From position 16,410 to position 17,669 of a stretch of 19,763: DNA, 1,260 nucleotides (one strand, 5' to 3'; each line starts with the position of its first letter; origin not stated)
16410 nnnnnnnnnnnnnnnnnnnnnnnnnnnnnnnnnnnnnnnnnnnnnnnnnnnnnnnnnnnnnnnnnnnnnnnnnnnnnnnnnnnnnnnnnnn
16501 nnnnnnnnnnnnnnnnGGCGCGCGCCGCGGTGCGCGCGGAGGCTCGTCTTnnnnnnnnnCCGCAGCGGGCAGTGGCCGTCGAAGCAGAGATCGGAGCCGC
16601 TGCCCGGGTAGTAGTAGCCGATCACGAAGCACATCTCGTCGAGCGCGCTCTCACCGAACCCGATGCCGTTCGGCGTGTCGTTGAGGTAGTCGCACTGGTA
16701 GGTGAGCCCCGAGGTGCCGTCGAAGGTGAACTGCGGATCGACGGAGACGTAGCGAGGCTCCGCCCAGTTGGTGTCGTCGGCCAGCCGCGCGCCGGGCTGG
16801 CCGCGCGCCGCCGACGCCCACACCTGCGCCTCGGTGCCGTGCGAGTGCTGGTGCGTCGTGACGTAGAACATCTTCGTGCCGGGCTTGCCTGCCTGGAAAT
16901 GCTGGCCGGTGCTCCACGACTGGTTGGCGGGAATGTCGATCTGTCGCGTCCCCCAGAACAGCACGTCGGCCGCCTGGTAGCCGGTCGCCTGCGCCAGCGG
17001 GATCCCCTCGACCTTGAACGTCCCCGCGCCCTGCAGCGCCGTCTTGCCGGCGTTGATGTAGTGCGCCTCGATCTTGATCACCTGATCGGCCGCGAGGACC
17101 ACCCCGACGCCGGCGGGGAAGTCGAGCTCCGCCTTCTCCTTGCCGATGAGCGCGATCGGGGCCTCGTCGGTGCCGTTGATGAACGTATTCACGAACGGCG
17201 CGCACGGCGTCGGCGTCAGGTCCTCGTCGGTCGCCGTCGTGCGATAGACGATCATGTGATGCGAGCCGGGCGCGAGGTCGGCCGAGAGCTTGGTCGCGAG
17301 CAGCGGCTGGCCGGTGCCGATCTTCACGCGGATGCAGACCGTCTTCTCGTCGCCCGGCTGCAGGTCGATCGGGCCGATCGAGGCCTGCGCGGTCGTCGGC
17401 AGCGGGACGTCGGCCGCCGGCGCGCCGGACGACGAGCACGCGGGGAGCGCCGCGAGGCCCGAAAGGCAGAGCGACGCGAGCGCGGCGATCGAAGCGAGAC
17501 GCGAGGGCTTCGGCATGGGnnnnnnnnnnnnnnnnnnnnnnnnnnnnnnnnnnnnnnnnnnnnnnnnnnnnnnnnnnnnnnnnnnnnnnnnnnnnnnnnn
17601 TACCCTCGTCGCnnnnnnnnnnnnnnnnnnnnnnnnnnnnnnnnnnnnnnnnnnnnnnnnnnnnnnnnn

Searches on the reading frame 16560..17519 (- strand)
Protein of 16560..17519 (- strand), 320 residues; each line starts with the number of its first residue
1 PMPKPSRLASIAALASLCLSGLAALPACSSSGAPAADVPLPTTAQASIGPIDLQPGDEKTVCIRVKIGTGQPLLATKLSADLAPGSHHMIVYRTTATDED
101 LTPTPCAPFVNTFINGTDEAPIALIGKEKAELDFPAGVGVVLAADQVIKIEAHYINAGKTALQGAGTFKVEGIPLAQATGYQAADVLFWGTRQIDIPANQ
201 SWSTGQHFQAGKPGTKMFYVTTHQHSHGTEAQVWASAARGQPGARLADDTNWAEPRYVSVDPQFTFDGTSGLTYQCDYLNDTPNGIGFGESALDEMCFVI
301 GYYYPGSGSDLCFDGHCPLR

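Call 64: search_protein_families(library=pfam, proteins=[window:16560-17519:-], max_evalue=0.001)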
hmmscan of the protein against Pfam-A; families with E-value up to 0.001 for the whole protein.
window:16560-17519:- (320 aa): 1 family
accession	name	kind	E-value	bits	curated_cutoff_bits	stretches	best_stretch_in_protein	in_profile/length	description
PF03712.20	Cu2_monoox_C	-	6.2e-07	29.5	23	1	212-314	42-146/157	Copper type II ascorbate-dependent monooxygenase, C-terminal domain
